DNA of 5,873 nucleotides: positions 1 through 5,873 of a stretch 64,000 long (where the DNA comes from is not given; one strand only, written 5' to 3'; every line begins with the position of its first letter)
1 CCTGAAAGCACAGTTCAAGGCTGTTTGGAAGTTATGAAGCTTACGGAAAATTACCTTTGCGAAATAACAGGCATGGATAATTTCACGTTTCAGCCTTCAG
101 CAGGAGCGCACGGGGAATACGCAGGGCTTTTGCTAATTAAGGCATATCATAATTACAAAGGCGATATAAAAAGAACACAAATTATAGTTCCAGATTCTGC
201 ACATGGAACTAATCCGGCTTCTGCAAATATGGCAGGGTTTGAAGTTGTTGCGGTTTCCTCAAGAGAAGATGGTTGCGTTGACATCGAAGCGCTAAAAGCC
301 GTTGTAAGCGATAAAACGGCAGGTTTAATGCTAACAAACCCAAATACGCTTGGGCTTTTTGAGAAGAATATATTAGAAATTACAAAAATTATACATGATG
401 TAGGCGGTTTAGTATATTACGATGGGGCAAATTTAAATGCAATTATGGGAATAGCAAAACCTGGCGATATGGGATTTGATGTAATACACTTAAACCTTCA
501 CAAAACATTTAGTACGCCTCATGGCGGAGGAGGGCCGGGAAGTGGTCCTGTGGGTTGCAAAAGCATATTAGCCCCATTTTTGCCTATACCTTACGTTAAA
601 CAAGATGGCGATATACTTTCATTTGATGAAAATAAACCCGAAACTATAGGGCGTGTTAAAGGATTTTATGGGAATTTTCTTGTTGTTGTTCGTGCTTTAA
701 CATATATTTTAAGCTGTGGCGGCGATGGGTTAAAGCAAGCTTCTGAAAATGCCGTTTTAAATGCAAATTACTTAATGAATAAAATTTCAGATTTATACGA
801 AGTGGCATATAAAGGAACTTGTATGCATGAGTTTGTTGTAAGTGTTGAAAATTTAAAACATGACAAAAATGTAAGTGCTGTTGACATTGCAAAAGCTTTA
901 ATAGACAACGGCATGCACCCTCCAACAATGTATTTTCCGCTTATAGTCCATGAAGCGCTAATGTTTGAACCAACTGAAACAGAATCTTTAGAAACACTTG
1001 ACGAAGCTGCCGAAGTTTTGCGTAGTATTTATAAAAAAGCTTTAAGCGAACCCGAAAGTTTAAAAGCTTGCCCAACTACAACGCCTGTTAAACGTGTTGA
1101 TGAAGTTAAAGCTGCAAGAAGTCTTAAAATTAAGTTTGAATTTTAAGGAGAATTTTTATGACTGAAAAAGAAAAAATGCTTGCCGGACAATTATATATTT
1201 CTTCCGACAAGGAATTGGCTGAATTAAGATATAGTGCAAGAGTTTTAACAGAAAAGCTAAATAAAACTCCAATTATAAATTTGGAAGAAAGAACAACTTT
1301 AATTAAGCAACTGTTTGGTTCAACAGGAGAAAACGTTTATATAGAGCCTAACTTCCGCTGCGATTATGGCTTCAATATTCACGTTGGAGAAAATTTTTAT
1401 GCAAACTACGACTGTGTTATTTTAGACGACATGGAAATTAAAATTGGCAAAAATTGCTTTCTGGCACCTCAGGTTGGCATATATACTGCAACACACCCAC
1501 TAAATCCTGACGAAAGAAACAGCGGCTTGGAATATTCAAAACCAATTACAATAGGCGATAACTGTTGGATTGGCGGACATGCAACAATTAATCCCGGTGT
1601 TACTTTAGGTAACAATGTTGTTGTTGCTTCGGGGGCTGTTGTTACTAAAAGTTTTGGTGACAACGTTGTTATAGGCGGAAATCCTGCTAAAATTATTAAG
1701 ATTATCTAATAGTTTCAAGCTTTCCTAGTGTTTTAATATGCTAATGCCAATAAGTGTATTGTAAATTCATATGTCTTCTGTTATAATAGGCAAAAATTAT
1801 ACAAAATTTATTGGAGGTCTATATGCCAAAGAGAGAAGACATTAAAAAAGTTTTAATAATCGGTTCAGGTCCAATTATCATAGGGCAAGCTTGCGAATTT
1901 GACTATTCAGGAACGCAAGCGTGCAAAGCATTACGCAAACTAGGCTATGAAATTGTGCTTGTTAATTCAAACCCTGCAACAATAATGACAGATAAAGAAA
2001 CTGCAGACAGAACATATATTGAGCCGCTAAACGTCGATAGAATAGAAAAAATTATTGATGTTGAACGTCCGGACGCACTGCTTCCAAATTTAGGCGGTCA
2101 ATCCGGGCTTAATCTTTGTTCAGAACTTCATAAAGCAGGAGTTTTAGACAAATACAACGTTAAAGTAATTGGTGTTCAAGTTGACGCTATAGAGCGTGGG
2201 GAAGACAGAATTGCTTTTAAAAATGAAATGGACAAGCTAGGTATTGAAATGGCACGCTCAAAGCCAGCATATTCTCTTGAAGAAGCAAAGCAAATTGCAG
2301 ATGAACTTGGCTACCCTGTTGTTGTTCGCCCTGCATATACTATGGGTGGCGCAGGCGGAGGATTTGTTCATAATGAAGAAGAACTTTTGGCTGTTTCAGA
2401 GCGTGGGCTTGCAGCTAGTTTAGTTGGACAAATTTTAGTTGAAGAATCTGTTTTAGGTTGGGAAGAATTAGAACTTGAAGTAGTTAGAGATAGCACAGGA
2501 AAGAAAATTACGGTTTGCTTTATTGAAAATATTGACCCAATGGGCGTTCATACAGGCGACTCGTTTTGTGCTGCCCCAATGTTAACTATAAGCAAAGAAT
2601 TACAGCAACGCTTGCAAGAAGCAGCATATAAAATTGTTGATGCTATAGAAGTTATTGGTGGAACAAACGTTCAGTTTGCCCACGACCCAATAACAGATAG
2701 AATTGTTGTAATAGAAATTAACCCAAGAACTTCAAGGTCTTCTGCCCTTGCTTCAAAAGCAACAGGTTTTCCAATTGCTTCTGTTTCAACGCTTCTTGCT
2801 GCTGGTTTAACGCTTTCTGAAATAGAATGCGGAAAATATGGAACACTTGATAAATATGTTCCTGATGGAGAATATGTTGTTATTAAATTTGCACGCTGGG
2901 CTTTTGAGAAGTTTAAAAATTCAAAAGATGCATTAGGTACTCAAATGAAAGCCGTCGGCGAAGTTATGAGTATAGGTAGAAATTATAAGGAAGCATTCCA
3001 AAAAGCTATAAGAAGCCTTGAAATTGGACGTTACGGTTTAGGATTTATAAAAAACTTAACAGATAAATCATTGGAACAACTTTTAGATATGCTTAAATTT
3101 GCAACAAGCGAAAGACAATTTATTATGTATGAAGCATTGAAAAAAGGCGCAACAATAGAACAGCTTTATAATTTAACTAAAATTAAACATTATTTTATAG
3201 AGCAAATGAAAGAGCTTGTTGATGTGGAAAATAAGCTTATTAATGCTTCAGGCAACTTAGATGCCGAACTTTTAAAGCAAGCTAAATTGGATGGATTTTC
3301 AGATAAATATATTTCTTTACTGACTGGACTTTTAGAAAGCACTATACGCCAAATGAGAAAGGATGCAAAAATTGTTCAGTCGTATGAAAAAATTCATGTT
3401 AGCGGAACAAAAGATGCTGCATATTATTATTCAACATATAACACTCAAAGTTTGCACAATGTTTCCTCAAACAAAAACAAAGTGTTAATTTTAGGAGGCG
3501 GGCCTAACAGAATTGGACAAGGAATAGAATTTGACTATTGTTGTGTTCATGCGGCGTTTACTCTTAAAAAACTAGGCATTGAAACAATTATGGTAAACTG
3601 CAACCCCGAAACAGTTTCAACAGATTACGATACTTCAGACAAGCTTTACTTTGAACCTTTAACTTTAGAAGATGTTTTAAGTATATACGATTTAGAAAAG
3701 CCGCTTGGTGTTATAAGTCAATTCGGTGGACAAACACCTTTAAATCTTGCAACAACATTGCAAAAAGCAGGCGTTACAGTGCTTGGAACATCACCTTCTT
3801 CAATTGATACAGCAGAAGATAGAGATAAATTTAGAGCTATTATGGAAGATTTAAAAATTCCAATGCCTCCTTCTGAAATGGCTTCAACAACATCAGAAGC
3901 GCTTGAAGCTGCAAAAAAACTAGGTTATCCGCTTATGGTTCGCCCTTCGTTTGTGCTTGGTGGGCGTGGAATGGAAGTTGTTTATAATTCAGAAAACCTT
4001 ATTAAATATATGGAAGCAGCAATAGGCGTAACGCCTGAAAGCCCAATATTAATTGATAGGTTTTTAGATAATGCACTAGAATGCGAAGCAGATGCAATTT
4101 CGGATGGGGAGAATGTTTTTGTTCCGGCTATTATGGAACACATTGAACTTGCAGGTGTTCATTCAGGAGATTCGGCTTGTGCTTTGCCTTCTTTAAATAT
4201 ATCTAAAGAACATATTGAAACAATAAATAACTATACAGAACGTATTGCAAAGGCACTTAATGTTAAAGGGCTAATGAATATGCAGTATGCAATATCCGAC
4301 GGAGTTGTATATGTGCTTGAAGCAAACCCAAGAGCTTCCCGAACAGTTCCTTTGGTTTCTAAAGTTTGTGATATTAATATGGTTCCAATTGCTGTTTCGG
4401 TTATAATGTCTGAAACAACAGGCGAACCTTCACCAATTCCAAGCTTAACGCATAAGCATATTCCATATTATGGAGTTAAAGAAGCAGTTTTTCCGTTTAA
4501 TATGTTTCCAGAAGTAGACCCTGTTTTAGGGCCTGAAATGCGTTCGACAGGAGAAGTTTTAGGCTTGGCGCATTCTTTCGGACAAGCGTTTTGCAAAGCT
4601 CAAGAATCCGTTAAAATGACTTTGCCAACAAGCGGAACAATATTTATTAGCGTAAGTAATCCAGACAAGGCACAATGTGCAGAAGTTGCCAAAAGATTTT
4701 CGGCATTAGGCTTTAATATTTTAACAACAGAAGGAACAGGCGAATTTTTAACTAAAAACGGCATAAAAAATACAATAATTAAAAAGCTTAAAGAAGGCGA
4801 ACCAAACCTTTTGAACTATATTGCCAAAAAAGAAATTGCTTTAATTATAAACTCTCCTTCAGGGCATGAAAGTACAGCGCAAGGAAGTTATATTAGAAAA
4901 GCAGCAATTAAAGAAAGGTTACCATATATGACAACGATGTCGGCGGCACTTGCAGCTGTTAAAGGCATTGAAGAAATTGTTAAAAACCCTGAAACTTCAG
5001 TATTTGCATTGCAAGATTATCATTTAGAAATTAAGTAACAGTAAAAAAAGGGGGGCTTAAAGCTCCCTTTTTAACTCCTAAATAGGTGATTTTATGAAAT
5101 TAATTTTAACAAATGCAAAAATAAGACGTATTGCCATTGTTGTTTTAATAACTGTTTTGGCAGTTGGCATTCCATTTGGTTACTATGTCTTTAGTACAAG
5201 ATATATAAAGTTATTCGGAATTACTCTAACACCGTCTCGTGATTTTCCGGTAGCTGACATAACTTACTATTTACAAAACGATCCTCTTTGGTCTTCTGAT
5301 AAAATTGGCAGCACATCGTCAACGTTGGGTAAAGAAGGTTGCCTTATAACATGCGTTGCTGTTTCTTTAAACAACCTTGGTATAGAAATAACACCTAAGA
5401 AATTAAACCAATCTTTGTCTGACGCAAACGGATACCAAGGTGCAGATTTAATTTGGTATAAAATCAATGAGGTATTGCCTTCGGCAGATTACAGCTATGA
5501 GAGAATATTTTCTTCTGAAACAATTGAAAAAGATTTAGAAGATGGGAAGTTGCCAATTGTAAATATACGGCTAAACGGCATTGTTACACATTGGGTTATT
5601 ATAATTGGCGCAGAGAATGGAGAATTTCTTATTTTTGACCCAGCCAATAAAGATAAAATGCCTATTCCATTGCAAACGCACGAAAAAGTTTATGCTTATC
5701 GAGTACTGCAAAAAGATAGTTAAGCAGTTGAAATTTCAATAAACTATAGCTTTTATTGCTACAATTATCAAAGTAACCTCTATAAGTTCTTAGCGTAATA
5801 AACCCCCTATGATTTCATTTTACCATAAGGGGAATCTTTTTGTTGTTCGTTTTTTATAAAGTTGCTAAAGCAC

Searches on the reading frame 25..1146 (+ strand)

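Call 15: search_protein_families(library=pfam, proteins=[window:25-1146:+], max_evalue=0.00001)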
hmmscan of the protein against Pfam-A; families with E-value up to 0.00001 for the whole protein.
window:25-1146:+ (373 aa): 3 families
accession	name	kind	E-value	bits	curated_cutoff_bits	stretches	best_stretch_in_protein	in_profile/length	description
PF21478.3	GcvP2_C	-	1.7e-26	93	27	1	239-338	1-101/122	Glycine dehydrogenase, C-terminal domain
PF02347.22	GDC-P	-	5.8e-06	25.9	26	0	11-179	119-276/429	Glycine cleavage system P-protein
PF00266.25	Aminotran_5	-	9.2e-06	25.3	21.5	0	50-167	88-207/371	Aminotransferase class-V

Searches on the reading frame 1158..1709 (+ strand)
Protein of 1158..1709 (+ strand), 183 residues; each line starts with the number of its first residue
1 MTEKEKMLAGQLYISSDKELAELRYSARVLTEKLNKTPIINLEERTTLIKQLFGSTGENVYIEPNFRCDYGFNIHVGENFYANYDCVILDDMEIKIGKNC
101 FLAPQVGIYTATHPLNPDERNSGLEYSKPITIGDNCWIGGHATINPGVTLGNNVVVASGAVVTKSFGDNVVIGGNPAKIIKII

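Call 71: search_protein_families(library=pfam, proteins=[window:1158-1709:+], max_evalue=0.01)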
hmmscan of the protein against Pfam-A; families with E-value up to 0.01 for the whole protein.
window:1158-1709:+ (183 aa): 5 families
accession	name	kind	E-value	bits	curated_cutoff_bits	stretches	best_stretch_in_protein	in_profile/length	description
PF12464.13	Mac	-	3.2e-15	56.5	22.1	1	6-57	1-53/53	Maltose acetyltransferase hexapeptide capping motif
PF14602.12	Hexapep_2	-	2e-14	53.4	27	1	129-164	1-34/34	Hexapeptide repeat of succinyl-transferase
PF00132.30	Hexapep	-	3.2e-14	52.3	27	1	130-164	2-36/36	Bacterial transferase hexapeptide (six repeats)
PF25084.1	LbH_EIF2B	-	0.00058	20.3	54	0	131-173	40-82/105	EIF2B subunit epsilon LbH domain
PF25087.1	GMPPB_C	-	0.0022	18.1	39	0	131-162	12-43/110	GMPPB C-terminal domain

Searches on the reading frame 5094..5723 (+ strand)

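Call 22: search_protein_families(library=pfam, proteins=[window:5094-5723:+], max_evalue=0.01)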
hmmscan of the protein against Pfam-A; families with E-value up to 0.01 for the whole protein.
window:5094-5723:+ (209 aa): 2 families
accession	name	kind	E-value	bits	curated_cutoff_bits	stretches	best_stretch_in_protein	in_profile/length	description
PF13529.12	Peptidase_C39_2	-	1.7e-07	32.4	24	1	55-184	2-143/143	Peptidase_C39 like family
PF03412.21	Peptidase_C39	-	6.3e-06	26.5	22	1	81-190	11-111/133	Peptidase C39 family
